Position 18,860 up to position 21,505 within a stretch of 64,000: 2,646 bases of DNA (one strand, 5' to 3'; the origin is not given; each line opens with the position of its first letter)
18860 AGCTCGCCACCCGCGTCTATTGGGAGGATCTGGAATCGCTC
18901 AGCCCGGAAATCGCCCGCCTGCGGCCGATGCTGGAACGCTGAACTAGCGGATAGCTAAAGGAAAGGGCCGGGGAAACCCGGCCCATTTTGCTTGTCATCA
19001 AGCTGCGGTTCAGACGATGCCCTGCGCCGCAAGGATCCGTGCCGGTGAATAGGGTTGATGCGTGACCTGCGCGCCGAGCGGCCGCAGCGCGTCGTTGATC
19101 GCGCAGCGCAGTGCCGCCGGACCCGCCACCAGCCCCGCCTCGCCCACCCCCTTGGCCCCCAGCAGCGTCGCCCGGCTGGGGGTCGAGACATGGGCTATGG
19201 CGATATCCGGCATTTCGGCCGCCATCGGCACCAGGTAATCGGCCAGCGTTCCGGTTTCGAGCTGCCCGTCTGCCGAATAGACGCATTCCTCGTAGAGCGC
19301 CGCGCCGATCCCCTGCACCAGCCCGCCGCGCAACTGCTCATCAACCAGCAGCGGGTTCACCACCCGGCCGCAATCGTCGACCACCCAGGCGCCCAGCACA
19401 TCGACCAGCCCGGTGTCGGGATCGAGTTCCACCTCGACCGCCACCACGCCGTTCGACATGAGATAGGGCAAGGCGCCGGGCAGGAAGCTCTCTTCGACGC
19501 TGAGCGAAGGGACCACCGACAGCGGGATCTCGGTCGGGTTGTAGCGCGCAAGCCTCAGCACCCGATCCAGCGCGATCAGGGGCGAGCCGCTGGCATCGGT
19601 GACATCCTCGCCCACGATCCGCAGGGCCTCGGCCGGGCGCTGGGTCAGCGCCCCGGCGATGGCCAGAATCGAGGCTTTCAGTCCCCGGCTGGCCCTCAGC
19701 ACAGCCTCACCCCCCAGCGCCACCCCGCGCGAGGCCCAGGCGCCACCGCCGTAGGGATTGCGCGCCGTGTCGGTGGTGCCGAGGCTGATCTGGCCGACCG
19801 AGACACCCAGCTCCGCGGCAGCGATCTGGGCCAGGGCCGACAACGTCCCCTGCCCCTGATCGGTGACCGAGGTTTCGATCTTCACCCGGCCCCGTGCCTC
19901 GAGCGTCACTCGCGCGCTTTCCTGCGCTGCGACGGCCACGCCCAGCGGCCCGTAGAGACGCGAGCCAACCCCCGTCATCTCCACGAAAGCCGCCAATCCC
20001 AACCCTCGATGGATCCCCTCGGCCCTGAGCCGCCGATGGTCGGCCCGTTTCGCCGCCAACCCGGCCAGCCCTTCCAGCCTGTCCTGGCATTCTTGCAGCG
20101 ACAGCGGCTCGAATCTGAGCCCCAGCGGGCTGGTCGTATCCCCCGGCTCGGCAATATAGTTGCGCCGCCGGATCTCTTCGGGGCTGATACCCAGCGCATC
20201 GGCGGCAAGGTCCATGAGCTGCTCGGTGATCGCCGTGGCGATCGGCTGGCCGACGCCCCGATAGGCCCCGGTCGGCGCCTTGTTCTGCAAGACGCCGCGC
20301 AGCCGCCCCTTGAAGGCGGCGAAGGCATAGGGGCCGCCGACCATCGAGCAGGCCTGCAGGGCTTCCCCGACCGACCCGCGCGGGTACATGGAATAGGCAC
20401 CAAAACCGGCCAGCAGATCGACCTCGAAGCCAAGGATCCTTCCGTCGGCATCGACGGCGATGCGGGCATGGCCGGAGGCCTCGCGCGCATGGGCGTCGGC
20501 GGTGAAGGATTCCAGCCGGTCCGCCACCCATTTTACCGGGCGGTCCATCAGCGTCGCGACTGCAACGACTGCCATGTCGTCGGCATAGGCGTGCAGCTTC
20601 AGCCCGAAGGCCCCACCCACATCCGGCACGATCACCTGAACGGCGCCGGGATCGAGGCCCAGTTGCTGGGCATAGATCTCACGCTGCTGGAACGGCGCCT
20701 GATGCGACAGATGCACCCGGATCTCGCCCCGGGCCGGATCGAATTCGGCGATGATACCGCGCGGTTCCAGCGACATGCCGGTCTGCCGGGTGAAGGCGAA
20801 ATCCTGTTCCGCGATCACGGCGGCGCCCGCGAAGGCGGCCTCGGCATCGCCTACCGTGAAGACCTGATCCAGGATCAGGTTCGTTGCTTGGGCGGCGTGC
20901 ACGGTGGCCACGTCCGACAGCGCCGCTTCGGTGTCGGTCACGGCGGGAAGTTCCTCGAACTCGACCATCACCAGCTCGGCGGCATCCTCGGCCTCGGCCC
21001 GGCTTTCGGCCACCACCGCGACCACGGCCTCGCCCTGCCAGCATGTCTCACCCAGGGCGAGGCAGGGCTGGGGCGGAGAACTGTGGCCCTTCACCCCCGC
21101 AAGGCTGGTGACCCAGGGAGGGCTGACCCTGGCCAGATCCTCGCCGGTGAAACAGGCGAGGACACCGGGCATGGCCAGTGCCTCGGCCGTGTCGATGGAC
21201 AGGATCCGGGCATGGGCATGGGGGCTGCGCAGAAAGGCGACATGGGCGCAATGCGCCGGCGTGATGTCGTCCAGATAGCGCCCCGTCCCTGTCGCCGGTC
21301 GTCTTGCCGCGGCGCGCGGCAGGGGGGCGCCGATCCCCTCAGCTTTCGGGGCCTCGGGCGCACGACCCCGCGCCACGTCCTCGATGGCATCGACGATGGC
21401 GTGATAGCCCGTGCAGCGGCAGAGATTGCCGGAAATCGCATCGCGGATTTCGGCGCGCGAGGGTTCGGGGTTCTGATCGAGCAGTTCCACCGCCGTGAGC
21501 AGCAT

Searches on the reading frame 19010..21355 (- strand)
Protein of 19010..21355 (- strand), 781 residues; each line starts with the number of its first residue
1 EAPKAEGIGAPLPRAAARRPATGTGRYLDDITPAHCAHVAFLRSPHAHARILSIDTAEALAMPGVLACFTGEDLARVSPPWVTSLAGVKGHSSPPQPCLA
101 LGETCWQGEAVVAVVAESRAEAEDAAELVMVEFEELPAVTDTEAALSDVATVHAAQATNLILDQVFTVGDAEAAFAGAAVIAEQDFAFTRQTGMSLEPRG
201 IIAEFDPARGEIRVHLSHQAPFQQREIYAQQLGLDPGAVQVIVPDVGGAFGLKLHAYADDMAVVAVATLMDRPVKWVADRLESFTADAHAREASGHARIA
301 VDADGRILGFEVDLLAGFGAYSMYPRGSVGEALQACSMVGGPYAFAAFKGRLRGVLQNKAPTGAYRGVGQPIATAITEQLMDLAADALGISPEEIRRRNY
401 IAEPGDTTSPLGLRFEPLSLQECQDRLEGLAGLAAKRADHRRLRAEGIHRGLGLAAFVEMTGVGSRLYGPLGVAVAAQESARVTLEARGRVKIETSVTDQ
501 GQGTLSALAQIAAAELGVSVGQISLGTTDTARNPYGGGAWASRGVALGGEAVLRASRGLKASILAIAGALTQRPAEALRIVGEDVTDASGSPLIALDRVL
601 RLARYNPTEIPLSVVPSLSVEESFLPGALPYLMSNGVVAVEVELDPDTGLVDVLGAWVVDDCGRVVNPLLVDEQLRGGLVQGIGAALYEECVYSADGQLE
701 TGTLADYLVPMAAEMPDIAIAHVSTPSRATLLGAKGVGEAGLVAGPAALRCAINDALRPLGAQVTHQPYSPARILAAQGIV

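Call 88: search_solved_structures(query=window:19010-21355:-, max_evalue=1e-20)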
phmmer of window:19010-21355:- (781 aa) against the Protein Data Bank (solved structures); distinct sequences matched with E-value up to 1e-20: 40.
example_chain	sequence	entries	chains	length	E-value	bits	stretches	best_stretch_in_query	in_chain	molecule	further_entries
1t3q_B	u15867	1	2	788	6.8e-134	451.3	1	4-775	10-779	quinoline 2-oxidoreductase large subunit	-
7dqx_A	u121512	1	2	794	2e-102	347.2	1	7-776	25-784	6-hydroxypseudooxynicotine dehydrogenase complex subunit gamma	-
8uem_A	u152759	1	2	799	5.3e-101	342.5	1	19-777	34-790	Carbon monoxide dehydrogenase (Large chain), CoxL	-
1ffu_B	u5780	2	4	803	8.9e-92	312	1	7-774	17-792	CUTL, MOLYBDOPROTEIN OF CARBON MONOXIDE DEHYDROGENASE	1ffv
1n5w_B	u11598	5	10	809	8.4e-85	289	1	2-773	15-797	Carbon monoxide dehydrogenase large chain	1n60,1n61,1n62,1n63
1zxi_B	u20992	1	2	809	1.1e-84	288.6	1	2-773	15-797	Carbon monoxide dehydrogenase large chain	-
4zoh_A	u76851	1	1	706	2.5e-79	270.9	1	8-757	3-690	Putative oxidoreductase molybdopterin-binding subunit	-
1rm6_A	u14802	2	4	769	1.3e-69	238.8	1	7-775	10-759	4-hydroxybenzoyl-CoA reductase alpha subunit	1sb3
1sij_A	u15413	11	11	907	4.2e-58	200.7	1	9-559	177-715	Aldehyde oxidoreductase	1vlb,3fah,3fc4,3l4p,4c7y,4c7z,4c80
1dgj_A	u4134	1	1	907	5.5e-54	187.1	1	9-557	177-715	ALDEHYDE OXIDOREDUCTASE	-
2w55_B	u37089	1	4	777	1.5e-49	172.4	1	8-777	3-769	XANTHINE DEHYDROGENASE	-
1jro_B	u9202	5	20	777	2e-49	172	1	8-777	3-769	xanthine dehydrogenase, chain B | XANTHINE DEHYDROGENASE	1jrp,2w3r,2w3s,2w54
1fiq_C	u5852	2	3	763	3.5e-45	158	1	7-557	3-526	XANTHINE OXIDASE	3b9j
5y6q_C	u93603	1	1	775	3.8e-45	157.9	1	5-756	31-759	Aldehyde oxidase large subunit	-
3sr6_C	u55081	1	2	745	3.9e-45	157.8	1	8-557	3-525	Xanthine dehydrogenase/oxidase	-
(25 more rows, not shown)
